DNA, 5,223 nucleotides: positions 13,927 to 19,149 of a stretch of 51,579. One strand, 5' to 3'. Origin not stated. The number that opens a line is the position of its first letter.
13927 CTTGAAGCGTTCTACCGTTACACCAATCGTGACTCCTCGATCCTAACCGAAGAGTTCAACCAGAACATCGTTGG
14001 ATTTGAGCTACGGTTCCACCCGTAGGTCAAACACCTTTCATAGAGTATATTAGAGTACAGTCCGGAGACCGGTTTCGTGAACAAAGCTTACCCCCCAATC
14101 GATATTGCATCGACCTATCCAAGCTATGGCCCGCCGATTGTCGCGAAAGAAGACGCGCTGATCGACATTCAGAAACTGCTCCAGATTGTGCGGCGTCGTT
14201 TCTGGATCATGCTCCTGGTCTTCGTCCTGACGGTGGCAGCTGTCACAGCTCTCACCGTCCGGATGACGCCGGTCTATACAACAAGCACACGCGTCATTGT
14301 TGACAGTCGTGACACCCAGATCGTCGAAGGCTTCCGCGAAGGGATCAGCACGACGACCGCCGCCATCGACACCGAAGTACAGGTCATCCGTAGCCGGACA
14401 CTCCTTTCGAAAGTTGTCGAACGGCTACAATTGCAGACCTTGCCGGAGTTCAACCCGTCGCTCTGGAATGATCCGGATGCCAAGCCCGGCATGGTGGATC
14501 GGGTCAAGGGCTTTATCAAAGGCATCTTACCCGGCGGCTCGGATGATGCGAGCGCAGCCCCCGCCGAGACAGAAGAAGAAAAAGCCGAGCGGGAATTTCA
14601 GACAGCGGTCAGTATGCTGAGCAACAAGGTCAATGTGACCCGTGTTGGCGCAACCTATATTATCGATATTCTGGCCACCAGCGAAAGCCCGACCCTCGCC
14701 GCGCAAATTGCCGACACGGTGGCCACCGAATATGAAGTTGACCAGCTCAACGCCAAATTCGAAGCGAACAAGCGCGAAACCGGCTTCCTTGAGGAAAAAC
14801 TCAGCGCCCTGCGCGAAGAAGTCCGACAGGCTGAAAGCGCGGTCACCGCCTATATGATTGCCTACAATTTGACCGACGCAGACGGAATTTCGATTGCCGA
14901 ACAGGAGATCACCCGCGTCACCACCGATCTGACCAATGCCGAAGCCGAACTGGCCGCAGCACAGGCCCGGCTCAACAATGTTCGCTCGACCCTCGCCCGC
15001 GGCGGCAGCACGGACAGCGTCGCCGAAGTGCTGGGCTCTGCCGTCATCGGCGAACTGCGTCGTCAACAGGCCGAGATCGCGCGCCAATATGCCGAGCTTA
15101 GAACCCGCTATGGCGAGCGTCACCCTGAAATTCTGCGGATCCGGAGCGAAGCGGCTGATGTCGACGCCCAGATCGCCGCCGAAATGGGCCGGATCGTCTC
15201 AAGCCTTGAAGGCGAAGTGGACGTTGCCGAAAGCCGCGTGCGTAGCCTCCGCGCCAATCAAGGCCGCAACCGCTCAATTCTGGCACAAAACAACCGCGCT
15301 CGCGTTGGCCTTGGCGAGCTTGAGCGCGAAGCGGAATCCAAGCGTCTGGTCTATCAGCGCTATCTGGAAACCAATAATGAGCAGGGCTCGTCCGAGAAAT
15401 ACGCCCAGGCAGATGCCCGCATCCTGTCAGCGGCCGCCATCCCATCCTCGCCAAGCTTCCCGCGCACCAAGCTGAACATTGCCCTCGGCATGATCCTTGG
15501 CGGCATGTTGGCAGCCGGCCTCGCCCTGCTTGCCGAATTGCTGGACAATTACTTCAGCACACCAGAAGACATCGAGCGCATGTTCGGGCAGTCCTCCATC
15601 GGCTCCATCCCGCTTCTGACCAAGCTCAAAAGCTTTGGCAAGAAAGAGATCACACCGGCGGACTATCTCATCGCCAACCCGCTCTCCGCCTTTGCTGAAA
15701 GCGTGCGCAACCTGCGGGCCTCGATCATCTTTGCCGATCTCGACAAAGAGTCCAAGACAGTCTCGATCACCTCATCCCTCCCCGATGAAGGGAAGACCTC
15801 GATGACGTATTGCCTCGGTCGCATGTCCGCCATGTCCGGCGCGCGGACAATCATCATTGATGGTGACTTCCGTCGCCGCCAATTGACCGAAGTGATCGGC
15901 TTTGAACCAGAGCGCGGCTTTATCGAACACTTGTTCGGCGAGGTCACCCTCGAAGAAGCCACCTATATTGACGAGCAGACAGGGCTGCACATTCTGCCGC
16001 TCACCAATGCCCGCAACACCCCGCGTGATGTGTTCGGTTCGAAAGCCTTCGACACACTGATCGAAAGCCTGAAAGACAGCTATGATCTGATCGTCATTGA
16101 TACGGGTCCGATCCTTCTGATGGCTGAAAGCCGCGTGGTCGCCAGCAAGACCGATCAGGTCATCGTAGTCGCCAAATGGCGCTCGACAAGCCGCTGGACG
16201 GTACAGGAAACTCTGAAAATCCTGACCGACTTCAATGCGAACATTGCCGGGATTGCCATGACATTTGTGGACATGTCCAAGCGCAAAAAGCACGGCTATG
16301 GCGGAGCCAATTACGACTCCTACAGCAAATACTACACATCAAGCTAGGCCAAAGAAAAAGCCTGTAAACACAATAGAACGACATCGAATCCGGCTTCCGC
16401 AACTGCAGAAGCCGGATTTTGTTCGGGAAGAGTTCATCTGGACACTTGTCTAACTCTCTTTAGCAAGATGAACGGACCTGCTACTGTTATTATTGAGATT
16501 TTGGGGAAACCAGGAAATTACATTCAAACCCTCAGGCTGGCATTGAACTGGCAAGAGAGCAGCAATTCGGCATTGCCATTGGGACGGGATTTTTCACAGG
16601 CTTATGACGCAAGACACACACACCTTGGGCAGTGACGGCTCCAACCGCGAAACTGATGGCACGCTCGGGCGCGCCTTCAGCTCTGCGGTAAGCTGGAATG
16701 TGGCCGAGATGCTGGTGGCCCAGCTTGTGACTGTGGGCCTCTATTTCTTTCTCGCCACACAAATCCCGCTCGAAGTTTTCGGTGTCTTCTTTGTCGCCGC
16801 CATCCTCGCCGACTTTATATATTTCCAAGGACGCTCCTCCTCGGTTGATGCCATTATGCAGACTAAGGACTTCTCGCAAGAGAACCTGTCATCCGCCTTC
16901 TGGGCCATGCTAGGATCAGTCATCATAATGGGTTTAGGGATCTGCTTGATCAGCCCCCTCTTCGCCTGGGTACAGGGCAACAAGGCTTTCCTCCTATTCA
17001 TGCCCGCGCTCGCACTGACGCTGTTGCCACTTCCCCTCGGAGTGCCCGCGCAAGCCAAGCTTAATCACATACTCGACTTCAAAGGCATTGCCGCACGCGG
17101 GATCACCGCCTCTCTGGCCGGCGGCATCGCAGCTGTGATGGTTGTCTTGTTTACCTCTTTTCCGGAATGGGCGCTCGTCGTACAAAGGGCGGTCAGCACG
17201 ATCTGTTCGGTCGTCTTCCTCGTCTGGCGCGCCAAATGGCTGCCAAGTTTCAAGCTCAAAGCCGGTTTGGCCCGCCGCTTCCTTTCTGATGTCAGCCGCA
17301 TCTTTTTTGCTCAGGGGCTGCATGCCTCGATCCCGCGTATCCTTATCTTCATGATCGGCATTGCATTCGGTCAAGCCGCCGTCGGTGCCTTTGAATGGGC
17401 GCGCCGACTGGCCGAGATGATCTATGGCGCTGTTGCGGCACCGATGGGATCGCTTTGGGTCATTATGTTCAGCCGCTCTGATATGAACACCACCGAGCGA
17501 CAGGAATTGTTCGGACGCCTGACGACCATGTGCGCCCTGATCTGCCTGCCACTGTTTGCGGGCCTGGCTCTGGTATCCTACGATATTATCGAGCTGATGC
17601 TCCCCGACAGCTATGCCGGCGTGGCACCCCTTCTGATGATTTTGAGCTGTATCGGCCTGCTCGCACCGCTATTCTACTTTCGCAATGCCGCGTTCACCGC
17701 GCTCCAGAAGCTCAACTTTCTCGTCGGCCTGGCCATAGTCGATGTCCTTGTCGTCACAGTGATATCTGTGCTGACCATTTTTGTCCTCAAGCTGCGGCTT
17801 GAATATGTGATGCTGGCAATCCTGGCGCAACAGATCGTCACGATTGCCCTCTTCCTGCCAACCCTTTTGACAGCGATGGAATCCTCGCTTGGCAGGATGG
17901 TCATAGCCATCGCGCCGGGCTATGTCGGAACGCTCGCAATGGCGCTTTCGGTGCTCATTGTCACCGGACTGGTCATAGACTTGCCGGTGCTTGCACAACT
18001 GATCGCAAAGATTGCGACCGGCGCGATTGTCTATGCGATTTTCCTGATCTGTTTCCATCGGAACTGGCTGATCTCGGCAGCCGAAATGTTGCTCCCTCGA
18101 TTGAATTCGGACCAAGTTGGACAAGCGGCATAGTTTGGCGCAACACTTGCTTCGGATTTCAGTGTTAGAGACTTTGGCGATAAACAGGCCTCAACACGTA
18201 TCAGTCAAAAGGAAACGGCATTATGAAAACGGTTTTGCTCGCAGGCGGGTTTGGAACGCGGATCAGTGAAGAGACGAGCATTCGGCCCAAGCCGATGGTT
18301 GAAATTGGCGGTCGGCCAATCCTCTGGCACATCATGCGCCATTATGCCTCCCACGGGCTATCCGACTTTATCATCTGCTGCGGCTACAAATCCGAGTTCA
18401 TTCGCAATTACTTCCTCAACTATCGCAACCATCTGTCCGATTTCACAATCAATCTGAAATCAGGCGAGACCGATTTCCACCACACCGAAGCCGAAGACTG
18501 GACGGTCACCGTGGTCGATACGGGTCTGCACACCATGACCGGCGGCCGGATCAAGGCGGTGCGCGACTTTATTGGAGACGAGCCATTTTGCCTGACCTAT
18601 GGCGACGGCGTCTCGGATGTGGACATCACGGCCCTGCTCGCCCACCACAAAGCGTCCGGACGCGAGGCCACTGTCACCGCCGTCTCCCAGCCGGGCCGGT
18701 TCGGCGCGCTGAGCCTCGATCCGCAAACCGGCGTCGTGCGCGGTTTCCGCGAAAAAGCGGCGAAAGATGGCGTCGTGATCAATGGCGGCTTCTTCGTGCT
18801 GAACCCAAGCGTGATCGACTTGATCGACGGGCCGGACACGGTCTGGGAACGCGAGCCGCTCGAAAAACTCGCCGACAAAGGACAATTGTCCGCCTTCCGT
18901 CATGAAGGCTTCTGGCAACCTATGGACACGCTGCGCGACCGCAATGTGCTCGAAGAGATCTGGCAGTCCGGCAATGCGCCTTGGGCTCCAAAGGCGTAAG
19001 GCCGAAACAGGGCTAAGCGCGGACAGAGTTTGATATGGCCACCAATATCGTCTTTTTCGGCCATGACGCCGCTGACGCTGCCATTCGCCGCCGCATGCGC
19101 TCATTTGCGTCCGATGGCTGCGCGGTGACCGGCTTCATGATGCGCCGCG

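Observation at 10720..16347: PPP-family metallophosphatase occupies the Wzb position next to a Tyr-cluster BY-kinase; no LMW-PTP or PHP phosphatase in the locus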

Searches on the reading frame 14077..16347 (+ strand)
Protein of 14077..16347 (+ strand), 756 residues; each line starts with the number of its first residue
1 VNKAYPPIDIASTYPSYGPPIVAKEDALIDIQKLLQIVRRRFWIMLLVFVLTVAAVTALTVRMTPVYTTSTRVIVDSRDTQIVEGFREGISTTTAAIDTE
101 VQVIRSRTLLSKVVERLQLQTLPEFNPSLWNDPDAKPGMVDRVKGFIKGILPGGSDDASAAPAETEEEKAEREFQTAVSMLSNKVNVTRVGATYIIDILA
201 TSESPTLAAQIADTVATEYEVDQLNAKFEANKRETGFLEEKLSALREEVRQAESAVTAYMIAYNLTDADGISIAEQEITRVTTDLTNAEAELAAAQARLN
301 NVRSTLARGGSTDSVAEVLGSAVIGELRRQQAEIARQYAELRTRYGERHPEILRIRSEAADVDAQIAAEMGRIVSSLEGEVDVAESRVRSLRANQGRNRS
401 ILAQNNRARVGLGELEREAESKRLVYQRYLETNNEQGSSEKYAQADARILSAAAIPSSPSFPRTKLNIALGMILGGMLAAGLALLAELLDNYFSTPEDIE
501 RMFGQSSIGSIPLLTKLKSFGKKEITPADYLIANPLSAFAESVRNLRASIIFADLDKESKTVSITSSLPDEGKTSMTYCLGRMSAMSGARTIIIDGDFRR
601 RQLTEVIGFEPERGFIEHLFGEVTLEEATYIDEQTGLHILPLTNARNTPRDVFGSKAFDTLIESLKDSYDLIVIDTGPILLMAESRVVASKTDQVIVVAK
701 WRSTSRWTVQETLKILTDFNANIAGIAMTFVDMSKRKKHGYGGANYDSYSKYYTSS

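Call 4: search_protein_families(library=pfam, proteins=[window:14077-16347:+], max_evalue=0.01)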
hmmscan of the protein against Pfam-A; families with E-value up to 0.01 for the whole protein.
window:14077-16347:+ (756 aa): 4 families
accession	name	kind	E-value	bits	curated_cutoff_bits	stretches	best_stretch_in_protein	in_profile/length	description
PF02706.20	Wzz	-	1.7e-12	47.9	25.5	1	29-116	3-90/91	Chain length determinant protein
PF13807.11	GNVR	-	4.9e-10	39.6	27.7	1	414-485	8-79/82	G-rich domain on putative tyrosine kinase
PF13614.12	AAA_31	-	5.9e-08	33.3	27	1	561-718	3-166/177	AAA domain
PF00261.25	Tropomyosin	-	0.0046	16.9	38.6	1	222-395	2-169/242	Tropomyosin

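Call 5: search_protein_families(library=ncbifam, proteins=[window:14077-16347:+], max_evalue=0.01)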
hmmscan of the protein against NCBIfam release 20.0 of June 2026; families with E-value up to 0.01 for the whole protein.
window:14077-16347:+ (756 aa): 15 families
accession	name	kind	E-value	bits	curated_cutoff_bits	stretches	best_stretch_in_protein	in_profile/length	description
TIGR01005.1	eps_transp_fam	subfamily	1.9e-108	363.7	411.7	1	26-749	1-735/754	exopolysaccharide transport protein family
TIGR03017.1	EpsF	equivalog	9.3e-48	163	422.75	2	180-503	118-435/444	chain length determinant protein EpsF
NF007350.0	PRK09841.1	equivalog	1.1e-47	162.6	1248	2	414-750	374-721/726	tyrosine-protein kinase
NF008568.0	PRK11519.1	equivalog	1.1e-42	146.1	1068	2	414-748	374-715/720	tyrosine-protein kinase Wzc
TIGR03007.1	pepcterm_ChnLen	equivalog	4.1e-30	104.4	278.85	2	169-518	97-467/498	XrtA system polysaccharide chain length determinant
TIGR01007.1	eps_fam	subfamily_domain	1.1e-29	103.5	108.05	1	542-741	2-200/204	polysaccharide biosynthesis tyrosine autokinase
TIGR03018.1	pepcterm_TyrKin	hypoth_equivalog_domain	1.3e-25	90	230.65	1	535-718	7-198/207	XrtA-associated tyrosine autokinase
TIGR01006.1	polys_exp_MPA1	subfamily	1.2e-21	77.2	296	2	446-514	156-224/226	CspC family polysaccharide chain length determinant protein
TIGR03029.1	EpsG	equivalog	2.6e-20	72.7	313.8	1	534-712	78-256/274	chain length determinant protein tyrosine kinase EpsG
TIGR01968.1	minD_bact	equivalog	2.1e-10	40.4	212.9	1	560-699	2-141/261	septum site-determining protein MinD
TIGR01969.1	minD_arch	subfamily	9.7e-08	31.5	201.75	1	561-700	2-139/251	cell division ATPase MinD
NF008079.0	PRK10818.1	equivalog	5e-05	22.8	508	1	562-679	5-123/270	septum site-determining protein MinD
NF041546.1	ParA_partition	equivalog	0.00037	20.1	180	0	657-731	65-138/203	ParA family partition ATPase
TIGR01010.1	BexC_CtrB_KpsE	subfamily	0.00076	18.7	437.5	0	184-299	121-237/362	polysaccharide export inner-membrane protein, BexC/CtrB/KpsE family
NF033930.1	pneumo_PspA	exception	0.0042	15.8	850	1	217-344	183-309/659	pneumococcal surface protein A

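Call 63: find_related_loci(query=A3, collection=metagenome_contigs, flank=10000)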
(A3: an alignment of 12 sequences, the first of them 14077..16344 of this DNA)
Query A3 (756 aa) in metagenome_contigs; peptide patterns used: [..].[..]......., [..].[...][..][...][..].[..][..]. (x = any residue, [..] = any of these).
600 stretches matched a pattern (row limit reached: there are more); 477 encode a relative of the query (tblastn E <= 1e-3); the best 80 are kept; 80 distinct loci.
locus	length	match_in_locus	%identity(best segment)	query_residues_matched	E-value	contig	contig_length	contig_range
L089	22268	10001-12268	46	7-753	0e+0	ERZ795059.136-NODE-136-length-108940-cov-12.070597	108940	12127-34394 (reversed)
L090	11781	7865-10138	46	1-753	0e+0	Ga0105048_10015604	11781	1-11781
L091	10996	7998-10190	46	29-754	0e+0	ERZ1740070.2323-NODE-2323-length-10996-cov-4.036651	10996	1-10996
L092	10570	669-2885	44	7-753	0e+0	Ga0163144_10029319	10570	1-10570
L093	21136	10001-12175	42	29-753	0e+0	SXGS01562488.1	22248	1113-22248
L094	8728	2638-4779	42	30-755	2e-178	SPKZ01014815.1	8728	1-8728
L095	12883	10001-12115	39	29-738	3e-162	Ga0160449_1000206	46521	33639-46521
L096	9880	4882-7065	38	8-738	1e-158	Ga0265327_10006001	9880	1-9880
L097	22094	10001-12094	38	29-733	2e-157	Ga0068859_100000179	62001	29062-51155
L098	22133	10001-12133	38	30-738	5e-154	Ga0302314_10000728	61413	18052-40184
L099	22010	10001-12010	41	60-738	6e-152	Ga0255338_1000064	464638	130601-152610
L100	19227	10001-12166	38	12-745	7e-149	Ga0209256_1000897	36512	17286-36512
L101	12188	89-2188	38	29-738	2e-144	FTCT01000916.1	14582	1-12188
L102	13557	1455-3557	38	29-738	4e-143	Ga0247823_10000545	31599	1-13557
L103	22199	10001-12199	40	1-738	4e-171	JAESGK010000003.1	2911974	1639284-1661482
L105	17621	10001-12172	32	25-742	3e-126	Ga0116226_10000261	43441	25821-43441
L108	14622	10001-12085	33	62-755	5e-118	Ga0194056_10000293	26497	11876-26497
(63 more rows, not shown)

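Call 65: search_protein_families(library=pfam, proteins=[L105:8633-9448:+, L108:12773-13537:+], max_evalue=0.001)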
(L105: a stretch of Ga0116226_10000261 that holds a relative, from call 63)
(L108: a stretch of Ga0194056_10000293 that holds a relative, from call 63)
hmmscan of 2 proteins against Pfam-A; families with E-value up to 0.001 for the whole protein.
L105:8633-9448:+ (272 aa): 1 family
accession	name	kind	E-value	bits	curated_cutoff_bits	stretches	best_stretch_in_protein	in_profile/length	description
PF00149.33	Metallophos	-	1.5e-13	52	21.5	1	36-231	3-163/191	Calcineurin-like phosphoesterase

L108:12773-13537:+ (255 aa): 1 family
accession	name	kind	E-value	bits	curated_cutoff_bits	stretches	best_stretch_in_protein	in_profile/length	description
PF00149.33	Metallophos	-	5.7e-12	46.9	21.5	1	28-221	2-159/191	Calcineurin-like phosphoesterase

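Call 68: search_solved_structures(query=window:14077-16344:+, max_evalue=0.00001, show_alignments=1)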
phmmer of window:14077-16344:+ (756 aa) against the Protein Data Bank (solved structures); distinct sequences matched with E-value up to 0.00001: 20.
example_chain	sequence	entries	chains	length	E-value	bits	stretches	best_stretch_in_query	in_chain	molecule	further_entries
7nhr_A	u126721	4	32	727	1.3e-33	119.8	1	413-752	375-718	Putative transmembrane protein Wzc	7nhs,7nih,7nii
9exo_H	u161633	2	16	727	4.9e-33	117.9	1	413-750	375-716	Putative transmembrane protein Wzc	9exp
9exq_D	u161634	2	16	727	8.9e-33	117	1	413-746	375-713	Putative transmembrane protein Wzc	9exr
9i2q_D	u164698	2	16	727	9.6e-33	116.9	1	414-746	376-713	Putative transmembrane protein Wzc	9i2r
7ni2_A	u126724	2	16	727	1.7e-32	116.1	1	414-737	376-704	Tyrosine-protein kinase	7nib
9xgv_A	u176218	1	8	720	4.1e-32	114.8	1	412-744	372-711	Tyrosine-protein kinase wzc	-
9r62_I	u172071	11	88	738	4.2e-32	114.8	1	412-746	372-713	Tyrosine-protein kinase wzc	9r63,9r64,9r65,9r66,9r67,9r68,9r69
4jlv_A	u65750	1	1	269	3.2e-24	88.8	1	489-742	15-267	C-terminal fragment of Membrane protein CapA1, Putative uncharacterized protein capB1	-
6u1q_A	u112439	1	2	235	7.6e-23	84.2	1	539-753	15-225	VpsO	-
4jmp_A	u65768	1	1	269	4.6e-21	78.3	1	487-736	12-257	C-terminal fragment of CapA, Protein tyrosine kinase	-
3cio_A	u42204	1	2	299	8e-21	77.5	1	531-750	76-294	Tyrosine-protein kinase etk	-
3bfv_A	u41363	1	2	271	4.8e-20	75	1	489-736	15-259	Membrane protein CapA1, Protein tyrosine kinase,Protein tyrosine kinase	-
2ved_A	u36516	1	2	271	3.2e-19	72.2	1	489-736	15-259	MEMBRANE PROTEIN CAPA1, PROTEIN TYROSINE KINASE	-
6z0p_A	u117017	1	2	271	1.7e-18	69.8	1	495-742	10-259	BceF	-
3la6_A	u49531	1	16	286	2e-16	63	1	531-745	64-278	Tyrosine-protein kinase wzc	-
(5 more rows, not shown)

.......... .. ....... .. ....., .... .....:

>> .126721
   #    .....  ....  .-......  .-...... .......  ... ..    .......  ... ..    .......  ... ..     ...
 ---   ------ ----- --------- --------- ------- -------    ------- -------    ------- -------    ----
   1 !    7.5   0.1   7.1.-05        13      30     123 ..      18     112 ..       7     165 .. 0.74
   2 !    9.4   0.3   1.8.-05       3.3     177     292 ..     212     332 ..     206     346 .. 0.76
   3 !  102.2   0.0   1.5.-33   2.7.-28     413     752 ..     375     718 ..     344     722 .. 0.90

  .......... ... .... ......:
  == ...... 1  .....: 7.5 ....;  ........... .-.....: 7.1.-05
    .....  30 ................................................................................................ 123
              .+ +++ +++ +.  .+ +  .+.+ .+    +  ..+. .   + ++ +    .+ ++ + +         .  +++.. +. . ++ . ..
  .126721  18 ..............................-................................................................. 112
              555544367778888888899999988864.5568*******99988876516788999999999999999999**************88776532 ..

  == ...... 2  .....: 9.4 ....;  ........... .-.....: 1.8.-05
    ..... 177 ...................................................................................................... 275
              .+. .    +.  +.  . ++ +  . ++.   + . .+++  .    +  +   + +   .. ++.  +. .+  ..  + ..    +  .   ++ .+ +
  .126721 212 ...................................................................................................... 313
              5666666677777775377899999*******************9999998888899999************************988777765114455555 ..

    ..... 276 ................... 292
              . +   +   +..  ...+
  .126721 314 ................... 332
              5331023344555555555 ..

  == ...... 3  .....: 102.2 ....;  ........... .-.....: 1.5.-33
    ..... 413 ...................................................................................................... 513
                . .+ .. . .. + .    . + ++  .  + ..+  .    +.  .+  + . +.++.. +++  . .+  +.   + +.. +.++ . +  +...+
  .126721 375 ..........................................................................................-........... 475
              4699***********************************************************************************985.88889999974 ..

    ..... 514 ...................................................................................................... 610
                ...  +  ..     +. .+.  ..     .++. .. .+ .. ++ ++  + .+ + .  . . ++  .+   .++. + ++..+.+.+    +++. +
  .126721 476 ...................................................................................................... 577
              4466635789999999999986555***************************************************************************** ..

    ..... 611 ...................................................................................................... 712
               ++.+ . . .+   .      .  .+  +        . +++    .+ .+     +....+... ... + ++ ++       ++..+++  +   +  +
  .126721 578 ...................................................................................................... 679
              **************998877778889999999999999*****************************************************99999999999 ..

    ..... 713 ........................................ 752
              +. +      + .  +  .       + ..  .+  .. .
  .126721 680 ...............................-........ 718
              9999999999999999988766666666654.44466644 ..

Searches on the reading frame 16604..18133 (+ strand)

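Call 4: search_protein_families(library=pfam, proteins=[window:16604-18133:+], max_evalue=0.01)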
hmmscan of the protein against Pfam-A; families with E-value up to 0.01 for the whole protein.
window:16604-18133:+ (509 aa): 2 families
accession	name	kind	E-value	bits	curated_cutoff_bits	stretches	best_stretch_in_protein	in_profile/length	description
PF13440.11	Polysacc_synt_3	-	1.2e-33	117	23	1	58-341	10-292/293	Polysaccharide biosynthesis protein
PF01943.22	Polysacc_synt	-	4e-07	30.2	28.2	1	31-286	7-267/274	Polysaccharide biosynthesis protein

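Call 5: search_protein_families(library=ncbifam, proteins=[window:16604-18133:+], max_evalue=0.01)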
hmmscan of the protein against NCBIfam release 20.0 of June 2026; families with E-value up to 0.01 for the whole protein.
window:16604-18133:+ (509 aa): 3 families
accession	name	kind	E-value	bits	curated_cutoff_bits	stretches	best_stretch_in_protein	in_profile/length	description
NF058658.1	Oglyco_Wzx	exception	8.7e-20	71.2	720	1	31-485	16-464/478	O-glycosylation flippase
NF047674.1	TeichurnBiosyTuaB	equivalog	3e-18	66.1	580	1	25-482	8-467/469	teichuronic acid biosynthesis protein TuaB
NF007773.0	PRK10459.1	equivalog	5.8e-17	61.8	273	1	27-494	9-477/492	MOP flippase family protein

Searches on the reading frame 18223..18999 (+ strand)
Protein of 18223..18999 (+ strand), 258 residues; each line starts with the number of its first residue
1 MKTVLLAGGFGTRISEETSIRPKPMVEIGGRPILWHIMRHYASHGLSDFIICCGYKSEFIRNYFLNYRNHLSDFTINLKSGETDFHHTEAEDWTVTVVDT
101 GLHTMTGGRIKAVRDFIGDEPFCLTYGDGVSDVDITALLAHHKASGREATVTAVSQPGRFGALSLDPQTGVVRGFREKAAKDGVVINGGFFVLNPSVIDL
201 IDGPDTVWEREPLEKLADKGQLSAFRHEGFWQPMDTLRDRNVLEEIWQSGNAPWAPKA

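Call 22: search_protein_families(library=pfam, proteins=[window:18223-18999:+], max_evalue=0.01)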
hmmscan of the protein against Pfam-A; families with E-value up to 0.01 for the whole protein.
window:18223-18999:+ (258 aa): 2 families
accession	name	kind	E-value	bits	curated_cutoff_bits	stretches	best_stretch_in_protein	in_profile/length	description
PF00483.29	NTP_transferase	-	3.4e-17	63.3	21.2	1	2-201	1-188/245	Nucleotidyl transferase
PF12804.13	NTP_transf_3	-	2.1e-08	35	27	1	4-99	2-66/160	MobA-like NTP transferase domain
